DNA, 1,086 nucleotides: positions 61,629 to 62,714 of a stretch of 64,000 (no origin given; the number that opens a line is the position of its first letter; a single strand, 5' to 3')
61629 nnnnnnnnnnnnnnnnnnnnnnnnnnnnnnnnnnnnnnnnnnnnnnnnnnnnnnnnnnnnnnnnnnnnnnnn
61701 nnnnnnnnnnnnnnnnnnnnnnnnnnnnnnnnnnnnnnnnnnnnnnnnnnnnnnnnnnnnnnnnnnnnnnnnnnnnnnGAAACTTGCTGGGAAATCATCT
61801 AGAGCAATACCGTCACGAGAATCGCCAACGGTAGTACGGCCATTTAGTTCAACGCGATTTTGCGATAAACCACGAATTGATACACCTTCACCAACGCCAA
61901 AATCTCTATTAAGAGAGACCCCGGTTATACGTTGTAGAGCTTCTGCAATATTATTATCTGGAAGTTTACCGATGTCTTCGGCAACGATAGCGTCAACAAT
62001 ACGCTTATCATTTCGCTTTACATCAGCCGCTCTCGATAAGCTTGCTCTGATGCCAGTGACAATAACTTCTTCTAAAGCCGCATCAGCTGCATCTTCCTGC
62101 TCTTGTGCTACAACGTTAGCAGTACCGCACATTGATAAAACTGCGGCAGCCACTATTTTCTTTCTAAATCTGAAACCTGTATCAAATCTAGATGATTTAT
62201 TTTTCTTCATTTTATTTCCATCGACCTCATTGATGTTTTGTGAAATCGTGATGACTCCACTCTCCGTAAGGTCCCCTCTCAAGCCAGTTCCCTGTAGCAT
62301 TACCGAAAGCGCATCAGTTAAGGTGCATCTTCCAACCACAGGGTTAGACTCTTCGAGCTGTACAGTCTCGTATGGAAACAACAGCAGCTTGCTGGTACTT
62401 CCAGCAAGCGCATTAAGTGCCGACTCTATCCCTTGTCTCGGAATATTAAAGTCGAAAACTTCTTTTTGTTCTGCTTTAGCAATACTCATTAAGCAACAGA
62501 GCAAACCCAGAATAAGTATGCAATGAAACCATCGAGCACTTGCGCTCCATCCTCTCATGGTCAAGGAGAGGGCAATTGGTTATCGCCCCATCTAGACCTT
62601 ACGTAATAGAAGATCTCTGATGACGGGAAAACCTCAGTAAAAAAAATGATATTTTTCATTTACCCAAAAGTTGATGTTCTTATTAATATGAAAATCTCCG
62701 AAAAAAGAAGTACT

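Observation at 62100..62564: TonB-dependent transducer with a second, internal signal peptide between the STN domain and the plug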

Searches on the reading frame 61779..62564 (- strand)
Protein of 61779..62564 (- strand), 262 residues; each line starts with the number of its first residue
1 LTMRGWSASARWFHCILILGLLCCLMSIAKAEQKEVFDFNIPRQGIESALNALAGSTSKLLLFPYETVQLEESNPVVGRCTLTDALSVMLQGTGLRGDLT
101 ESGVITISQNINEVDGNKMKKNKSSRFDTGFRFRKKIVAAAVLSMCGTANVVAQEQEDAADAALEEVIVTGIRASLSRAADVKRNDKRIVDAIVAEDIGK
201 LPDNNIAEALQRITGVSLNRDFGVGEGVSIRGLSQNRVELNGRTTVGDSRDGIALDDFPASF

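Call 6: find_homologous_proteins(query=window:61779-62564:-, max_evalue=0.001)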
Query seq(262 aa) (262 aa): 318 proteins with E <= 0.001 among 2316 candidates; the best 120 are listed.
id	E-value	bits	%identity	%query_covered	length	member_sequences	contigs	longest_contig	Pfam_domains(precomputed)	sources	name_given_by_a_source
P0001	5.0e-70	254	88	52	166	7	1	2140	-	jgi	-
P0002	2.7e-61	225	82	55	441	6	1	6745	PF07715.21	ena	-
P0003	7.7e-60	220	79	55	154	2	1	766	PF07715.21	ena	-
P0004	2.8e-44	170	56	66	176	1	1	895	-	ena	-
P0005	1.4e-43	167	69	47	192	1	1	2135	PF07715.21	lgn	-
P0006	6.3e-42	162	63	48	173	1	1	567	PF07715.21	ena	-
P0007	1.7e-41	160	72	43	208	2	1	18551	PF07715.21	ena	-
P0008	1.7e-40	157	58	55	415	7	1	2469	PF07715.21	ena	-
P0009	4.0e-40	156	60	55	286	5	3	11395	PF07715.21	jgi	-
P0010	6.1e-40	155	65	47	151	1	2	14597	PF07715.21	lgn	-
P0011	1.3e-39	154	57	54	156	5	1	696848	PF07715.21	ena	-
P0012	2.5e-39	153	63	50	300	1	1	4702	PF07715.21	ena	-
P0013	2.8e-39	153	74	38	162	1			PF07715.21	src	-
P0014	1.7e-38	151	71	41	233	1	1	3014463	PF07715.21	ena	-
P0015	1.9e-38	150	64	46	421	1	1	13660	PF07715.21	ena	-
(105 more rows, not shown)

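Call 13: find_encoding_contigs(protein=P0001, flank=3000, max_places=3)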
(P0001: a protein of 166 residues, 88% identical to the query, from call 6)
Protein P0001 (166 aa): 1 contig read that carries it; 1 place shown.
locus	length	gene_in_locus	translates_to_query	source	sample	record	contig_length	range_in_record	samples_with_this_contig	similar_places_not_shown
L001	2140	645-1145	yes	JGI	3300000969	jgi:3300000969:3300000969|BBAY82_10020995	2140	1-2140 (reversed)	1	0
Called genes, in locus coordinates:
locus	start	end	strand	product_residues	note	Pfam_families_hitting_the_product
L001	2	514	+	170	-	?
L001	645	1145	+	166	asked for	-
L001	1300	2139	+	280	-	?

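Call 24: search_protein_representatives(alignment_id=A2)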
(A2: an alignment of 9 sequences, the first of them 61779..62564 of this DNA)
Query: 9 sequences, 287 profile positions. Proteins with E-value up to 0.001 (for the whole library): 25632; up to 1e-10: 10475; up to 1e-30: 797. The best 150 are listed.
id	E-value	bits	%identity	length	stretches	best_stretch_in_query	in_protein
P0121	1.0e-93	330.3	-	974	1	2-274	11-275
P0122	1.6e-80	287.0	-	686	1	14-286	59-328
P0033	5.5e-76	272.1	-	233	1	4-217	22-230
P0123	7.6e-75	268.4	-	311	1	17-279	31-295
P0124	1.5e-74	267.4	-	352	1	8-286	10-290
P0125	3.1e-73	263.1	-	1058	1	17-286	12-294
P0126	3.3e-71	256.5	-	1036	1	32-284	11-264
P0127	3.9e-70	252.9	-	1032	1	26-286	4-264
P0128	1.5e-69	251.0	-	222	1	36-243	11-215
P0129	8.8e-67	241.9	-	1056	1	7-285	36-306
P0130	3.9e-66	239.8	-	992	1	21-286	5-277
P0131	1.1e-64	235.1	-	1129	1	15-285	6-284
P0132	1.1e-63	231.7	-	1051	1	22-285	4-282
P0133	3.1e-62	227.0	-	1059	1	18-286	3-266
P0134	8.4e-62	225.6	-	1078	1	17-286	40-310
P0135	2.8e-61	223.9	-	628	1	16-284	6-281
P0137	5.1e-61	223.0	-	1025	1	6-283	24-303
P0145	1.8e-58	214.7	-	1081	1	19-282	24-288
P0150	4.3e-57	210.1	-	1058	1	3-282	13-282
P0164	1.5e-53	198.5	-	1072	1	16-285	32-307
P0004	1.0e-52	195.8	-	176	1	3-168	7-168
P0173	1.3e-51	192.2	-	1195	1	14-285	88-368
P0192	4.8e-47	177.2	-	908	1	15-278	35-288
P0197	9.5e-47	176.2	-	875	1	38-278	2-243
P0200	3.7e-46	174.3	-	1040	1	27-280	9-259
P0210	5.4e-45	170.4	-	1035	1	16-273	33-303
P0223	8.5e-44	166.5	-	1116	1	33-279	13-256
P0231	2.9e-43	164.8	-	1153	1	15-273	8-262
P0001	1.4e-42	162.5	-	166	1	2-126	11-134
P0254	7.9e-42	160.1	-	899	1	15-273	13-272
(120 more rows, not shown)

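Call 29: find_encoding_contigs(protein=P0126, flank=3000, max_places=1)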
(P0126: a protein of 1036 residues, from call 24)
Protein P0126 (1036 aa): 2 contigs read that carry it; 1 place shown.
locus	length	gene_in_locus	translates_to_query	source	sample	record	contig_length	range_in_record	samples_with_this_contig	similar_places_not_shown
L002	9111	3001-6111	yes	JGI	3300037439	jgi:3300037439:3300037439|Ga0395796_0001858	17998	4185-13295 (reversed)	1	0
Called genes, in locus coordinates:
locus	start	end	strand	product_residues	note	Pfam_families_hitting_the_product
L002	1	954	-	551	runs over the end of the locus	PF22848:ASD1_dom, PF06964:Alpha-L-AF_C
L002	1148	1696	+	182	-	PF04542:Sigma70_r2, PF07638:Sigma70_ECF (weak), PF04545:Sigma70_r4 (weak), PF08281:Sigma70_r4_2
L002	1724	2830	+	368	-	PF16220:DUF4880, PF04773:FecR, PF16344:FecR_C (weak)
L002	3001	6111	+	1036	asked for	PF07715:Plug, PF00593:TonB_dep_Rec_b-barrel, PF14905:OMP_b-brl_3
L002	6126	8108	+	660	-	PF14508:GH97_N, PF10566:Glyco_hydro_97, PF14509:GH97_C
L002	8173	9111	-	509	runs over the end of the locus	PF24923:ATP-grasp_IQCH, PF18105:PGM1_C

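Call 37: find_encoding_contigs(protein=P0130, flank=3000, max_places=1)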
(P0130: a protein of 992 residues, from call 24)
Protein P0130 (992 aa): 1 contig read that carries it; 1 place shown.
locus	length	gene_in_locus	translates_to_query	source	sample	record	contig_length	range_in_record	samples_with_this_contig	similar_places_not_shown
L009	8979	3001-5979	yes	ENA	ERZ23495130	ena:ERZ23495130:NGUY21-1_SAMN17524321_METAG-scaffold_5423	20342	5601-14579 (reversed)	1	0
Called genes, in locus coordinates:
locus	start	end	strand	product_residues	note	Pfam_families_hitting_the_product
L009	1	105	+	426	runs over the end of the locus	PF07690:MFS_1, PF00083:Sugar_tr (weak)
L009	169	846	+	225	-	PF08125:Mannitol_dh_C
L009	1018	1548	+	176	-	PF04542:Sigma70_r2 (weak), PF07638:Sigma70_ECF (weak), PF04545:Sigma70_r4 (faint), PF08281:Sigma70_r4_2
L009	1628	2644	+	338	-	PF16220:DUF4880 (faint), PF04773:FecR, PF16344:FecR_C (weak)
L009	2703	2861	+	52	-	-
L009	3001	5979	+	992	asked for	PF07660:STN, PF07715:Plug, PF00593:TonB_dep_Rec_b-barrel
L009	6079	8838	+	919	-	PF09423:PhoD (faint)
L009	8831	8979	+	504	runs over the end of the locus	PF01120:Alpha_L_fucos, PF16757:Fucosidase_C (weak)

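Call 38: find_encoding_contigs(protein=P0173, flank=3000, max_places=1)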
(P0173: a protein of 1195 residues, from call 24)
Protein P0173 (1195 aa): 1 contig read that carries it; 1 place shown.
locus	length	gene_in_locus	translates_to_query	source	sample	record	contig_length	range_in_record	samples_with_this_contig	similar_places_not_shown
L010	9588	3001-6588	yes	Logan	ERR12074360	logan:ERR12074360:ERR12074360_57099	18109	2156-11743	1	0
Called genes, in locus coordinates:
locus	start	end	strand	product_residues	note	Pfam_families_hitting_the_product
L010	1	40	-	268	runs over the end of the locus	PF07978:NIPSNAP (weak)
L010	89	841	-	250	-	PF06439:3keto-disac_hyd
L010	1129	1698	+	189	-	PF04542:Sigma70_r2, PF08281:Sigma70_r4_2, PF04545:Sigma70_r4 (weak)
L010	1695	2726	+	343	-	PF16220:DUF4880 (weak), PF04773:FecR, PF16344:FecR_C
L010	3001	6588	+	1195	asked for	PF07715:Plug, PF00593:TonB_dep_Rec_b-barrel, PF14905:OMP_b-brl_3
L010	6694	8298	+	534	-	PF00884:Sulfatase, PF01663:Phosphodiest (weak), PF16347:SGSH_C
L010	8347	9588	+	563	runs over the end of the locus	PF00732:GMC_oxred_N, PF00890:FAD_binding_2 (faint), PF05199:GMC_oxred_C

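Call 39: find_encoding_contigs(protein=P0210, flank=3000, max_places=1)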
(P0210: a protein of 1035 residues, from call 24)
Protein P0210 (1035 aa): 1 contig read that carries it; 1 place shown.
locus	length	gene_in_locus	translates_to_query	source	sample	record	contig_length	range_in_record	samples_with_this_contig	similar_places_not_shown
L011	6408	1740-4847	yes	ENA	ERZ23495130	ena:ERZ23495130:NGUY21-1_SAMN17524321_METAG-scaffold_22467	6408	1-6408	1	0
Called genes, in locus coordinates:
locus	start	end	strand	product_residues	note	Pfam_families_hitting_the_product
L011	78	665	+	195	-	PF07638:Sigma70_ECF, PF04542:Sigma70_r2, PF08281:Sigma70_r4_2, PF04545:Sigma70_r4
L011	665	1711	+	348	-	PF16220:DUF4880, PF04773:FecR, PF16344:FecR_C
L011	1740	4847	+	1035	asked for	PF07660:STN (weak), PF07715:Plug, PF00593:TonB_dep_Rec_b-barrel, PF14905:OMP_b-brl_3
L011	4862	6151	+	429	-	PF00753:Lactamase_B (faint)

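Call 40: find_encoding_contigs(protein=P0223, flank=3000, max_places=1)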
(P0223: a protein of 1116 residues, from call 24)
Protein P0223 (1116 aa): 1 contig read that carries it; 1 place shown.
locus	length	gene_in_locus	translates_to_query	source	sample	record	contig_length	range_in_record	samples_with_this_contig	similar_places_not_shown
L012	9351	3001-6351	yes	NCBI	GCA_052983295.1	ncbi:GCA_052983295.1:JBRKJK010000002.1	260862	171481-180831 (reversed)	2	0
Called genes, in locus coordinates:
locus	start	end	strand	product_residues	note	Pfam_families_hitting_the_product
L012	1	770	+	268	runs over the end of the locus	PF01182:Glucosamine_iso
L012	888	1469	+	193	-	PF04542:Sigma70_r2 (weak), PF07638:Sigma70_ECF (weak), PF08281:Sigma70_r4_2, PF04545:Sigma70_r4 (faint), PF22233:PhyR_sigma-like (weak)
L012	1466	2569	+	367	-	PF16220:DUF4880 (weak), PF04773:FecR, PF16344:FecR_C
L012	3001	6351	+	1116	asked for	PF07660:STN (weak), PF07715:Plug, PF00593:TonB_dep_Rec_b-barrel, PF14905:OMP_b-brl_3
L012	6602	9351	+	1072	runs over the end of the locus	PF02837:Glyco_hydro_2_N, PF00703:Glyco_hydro_2, PF02836:Glyco_hydro_2_C, PF16353:LacZ_4, PF02929:Bgal_small_N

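Call 41: find_encoding_contigs(protein=P0231, flank=3000, max_places=1)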
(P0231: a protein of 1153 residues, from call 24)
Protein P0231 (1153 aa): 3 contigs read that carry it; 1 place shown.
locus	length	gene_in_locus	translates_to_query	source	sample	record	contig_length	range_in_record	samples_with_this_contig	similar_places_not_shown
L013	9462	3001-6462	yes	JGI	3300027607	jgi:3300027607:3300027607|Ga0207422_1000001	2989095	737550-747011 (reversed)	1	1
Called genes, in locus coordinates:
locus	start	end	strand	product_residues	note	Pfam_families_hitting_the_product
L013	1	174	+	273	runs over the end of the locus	PF08894:DUF1838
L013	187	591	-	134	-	-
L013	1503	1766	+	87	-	PF08281:Sigma70_r4_2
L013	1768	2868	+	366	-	PF16220:DUF4880 (weak), PF04773:FecR, PF16344:FecR_C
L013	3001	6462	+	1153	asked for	PF07660:STN (weak), PF07715:Plug, PF00593:TonB_dep_Rec_b-barrel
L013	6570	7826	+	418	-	PF00149:Metallophos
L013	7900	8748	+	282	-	PF03301:Trp_dioxygenase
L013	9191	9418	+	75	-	-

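Call 42: find_encoding_contigs(protein=P0254, flank=3000, max_places=1)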
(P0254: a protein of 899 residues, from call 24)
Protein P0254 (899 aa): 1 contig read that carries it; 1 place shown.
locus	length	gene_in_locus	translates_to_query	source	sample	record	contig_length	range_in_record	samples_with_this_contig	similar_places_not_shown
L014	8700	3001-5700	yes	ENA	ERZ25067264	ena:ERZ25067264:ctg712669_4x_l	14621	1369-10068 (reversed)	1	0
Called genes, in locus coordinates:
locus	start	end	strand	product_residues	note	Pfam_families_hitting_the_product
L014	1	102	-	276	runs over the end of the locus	PF02900:LigB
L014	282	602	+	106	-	PF03683:UPF0175, PF24001:DUF7317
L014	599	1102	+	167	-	PF11848:DUF3368, PF20698:PIN-TPR-GreABC (faint)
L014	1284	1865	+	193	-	PF07638:Sigma70_ECF (weak), PF04542:Sigma70_r2, PF08281:Sigma70_r4_2, PF04545:Sigma70_r4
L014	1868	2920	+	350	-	PF16220:DUF4880, PF04773:FecR, PF16344:FecR_C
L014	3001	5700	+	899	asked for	PF07660:STN, PF07715:Plug, PF14905:OMP_b-brl_3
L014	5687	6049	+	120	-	-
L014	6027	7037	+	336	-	PF03009:GDPD, PF16387:DUF4996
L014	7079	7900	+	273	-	PF00083:Sugar_tr (weak), PF07690:MFS_1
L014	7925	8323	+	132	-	PF07690:MFS_1 (weak)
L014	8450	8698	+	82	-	PF00479:G6PD_N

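Call 50: find_related_loci(query=window:61779-62558:-, collection=metagenome_contigs, flank=2500)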
Query window:61779-62558:- (260 aa) in metagenome_contigs; peptide patterns used: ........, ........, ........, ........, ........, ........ (x = any residue, [..] = any of these).
369 stretches matched a pattern, but none encodes a relative of the query by tblastn (E <= 1e-3).

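Call 51: find_encoding_contigs(protein=P0135, flank=2000, max_places=1)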
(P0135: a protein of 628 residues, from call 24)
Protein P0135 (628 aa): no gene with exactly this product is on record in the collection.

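Call 52: find_encoding_contigs(protein=P0200, flank=2000, max_places=1)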
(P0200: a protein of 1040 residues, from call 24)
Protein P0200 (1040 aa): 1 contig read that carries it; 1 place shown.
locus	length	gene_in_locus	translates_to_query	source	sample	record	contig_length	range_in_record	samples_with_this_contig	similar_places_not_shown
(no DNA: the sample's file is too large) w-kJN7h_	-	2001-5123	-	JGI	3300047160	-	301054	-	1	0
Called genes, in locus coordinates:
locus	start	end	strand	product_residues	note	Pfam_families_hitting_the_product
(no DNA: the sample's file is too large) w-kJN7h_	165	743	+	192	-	PF07638:Sigma70_ECF, PF04542:Sigma70_r2, PF13384:HTH_23 (faint), PF08281:Sigma70_r4_2, PF04545:Sigma70_r4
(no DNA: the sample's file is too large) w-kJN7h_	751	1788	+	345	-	PF16220:DUF4880, PF04773:FecR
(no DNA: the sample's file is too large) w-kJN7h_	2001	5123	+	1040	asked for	PF07715:Plug, PF00593:TonB_dep_Rec_b-barrel, PF14905:OMP_b-brl_3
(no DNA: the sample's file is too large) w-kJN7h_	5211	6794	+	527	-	PF13088:BNR_2 (faint), PF16990:CBM_35 (faint)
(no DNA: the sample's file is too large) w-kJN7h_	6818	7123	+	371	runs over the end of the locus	PF01263:Aldose_epim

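Call 60: predict_structure(alignment_id=A2)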
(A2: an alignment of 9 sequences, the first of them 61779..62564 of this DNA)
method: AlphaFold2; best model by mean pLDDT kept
length: 262 residues; sequences in the alignment: 9
mean_pLDDT: 52.8   pTM: 0.34
mean pLDDT of the five models: 52.8, 52.6, 50.7, 50.5, 49.7
residues with pLDDT >= 90: 1; 70-90: 81; 50-70: 29; < 50: 151
segments of 3 or more residues with pLDDT < 50: 1-3, 29-31, 113-201, 208-262
pLDDT, mean of each block of 10 residues (from residue 1): 55 78 60 74 86 81 74 87 87 78 73 42 35 35 33 30 33 37 41 42 49 40 35 31 32 29 29
secondary structure, 60 per line:
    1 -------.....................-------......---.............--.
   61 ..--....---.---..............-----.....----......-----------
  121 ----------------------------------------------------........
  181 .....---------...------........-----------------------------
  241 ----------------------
elements in order: H8-28 E36-41 H46-57 E60-62 H65-68 E76-81 H82-89 E95-99 E104-109 H173-185 H204-211

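Call 64: fold_search(model_id=the predicted structure, library=pdb)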
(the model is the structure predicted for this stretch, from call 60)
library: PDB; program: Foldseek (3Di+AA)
matches with E <= 10: 114; with E <= 0.001: 12
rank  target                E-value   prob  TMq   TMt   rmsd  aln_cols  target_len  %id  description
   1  6ovm_B                5.4e-07  1.00  0.28  0.87   1.2        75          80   24  Crystal Structure of the Pseudomonas capeferrum Anti-sigma Regulator PupR C-terminal Cell-surface Signaling Domain in  (released 2020-03-04)
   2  2o5p_B                7.1e-07  1.00  0.27  0.10   1.1        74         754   30  Crystal structure of the full length ferric pyoverdine outer membrane receptor FpvA of Pseudomonas aeruginosa in its a (released 2007-10-30)
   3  2iah_A                7.6e-07  1.00  0.28  0.10   1.0        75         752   29  Crystal structure of the ferripyoverdine receptor of the outer membrane of Pseudomonas aeruginosa bound to ferripyover (released 2007-09-11)
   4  6ovk_B                1.2e-06  1.00  0.28  0.86   1.2        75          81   24  Crystal Structure of the Pseudomonas capeferrum Anti-sigma Regulator PupR C-terminal Cell-surface Signaling Domain in  (released 2020-03-04)
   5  2o5p_A                1.7e-06  1.00  0.28  0.10   4.0        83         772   28  Crystal structure of the full length ferric pyoverdine outer membrane receptor FpvA of Pseudomonas aeruginosa in its a (released 2007-10-30)
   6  2a02_MODEL_1_A        1.6e-05  1.00  0.28  0.84   2.8        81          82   34  Solution NMR Structure of the Periplasmic Signaling Domain of the Outer Membrane Iron Transporter PupA from Ps (released 2006-09-26)
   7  5odw_A                2.6e-05  1.00  0.28  0.10   3.7        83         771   30  Structure of the FpvAI-pyocin S2 complex (released 2017-11-08)
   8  6i97_B                1.0e-04  1.00  0.28  0.11   6.0        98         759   16  Structure of the ferrioxamine B transporter FoxA from Pseudomonas aeruginosa in complex with ferrioxamine B and a C-te (released 2019-08-28)
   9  2d1u_MODEL_1_A        1.6e-04  1.00  0.26  0.61  11.4       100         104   17  Solution structure of the periplasmic signaling domain of FecA from Escherichia coli (released 2005-12-27)
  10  9cuv_MODEL_1_A        1.8e-04  1.00  0.27  0.79   1.7        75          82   24  Solution Structure of the N-terminal signalling domain of Pseudomonas capferrum PupB (released 2024-10-09)
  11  6i97_A                2.2e-04  1.00  0.29  0.11   9.6       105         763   16  Structure of the ferrioxamine B transporter FoxA from Pseudomonas aeruginosa in complex with ferrioxamine B and a C-te (released 2019-08-28)
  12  1zzv_MODEL_1_A        3.7e-04  1.00  0.28  0.85   2.0        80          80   21  Solution NMR Structure of the Periplasmic Signaling Domain of the Outer Membrane Iron Transporter FecA from Es (released 2006-09-26)
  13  7pmp_MODEL_1_A        5.0e-03  1.00  0.22  0.48  10.8       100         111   21  Solution structure of Legionella pneumophila LspD (released 2022-09-14)
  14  4m0h_B                1.2e-02  1.00  0.21  0.26   4.2        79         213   18  Crystal structure of a putative anti-sigma factor (BDI_1681) from Parabacteroides distasonis ATCC 8503 at 2.50 A resol (released 2013-10-16)
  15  4m0h_A                1.2e-02  0.99  0.21  0.24   6.4        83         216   18  Crystal structure of a putative anti-sigma factor (BDI_1681) from Parabacteroides distasonis ATCC 8503 at 2.50 A resol (released 2013-10-16)
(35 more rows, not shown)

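Call 72: find_encoding_contigs(protein=P0002, flank=4000, max_places=1)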
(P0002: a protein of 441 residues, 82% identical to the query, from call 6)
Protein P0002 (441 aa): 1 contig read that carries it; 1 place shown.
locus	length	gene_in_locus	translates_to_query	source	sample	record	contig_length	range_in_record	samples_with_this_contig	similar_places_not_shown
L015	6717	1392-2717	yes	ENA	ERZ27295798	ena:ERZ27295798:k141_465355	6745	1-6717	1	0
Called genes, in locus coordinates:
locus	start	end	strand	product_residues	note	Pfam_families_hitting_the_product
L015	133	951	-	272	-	PF08448:PAS_4, PF13426:PAS_9 (weak), PF00165:HTH_AraC (weak), PF12833:HTH_18, PF00165:HTH_AraC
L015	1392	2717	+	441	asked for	PF07715:Plug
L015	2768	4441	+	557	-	PF00593:TonB_dep_Rec_b-barrel, PF14905:OMP_b-brl_3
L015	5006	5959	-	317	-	PF02645:DegV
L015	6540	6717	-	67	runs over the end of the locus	?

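Call 73: find_encoding_contigs(protein=P0004, flank=1000, max_places=1)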
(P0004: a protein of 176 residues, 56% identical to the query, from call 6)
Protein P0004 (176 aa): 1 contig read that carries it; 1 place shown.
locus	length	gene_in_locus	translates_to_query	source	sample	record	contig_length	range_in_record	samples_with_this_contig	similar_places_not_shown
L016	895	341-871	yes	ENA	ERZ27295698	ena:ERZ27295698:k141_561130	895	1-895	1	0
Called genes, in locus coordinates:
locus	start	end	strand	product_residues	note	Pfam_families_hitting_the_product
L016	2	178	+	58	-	?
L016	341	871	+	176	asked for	-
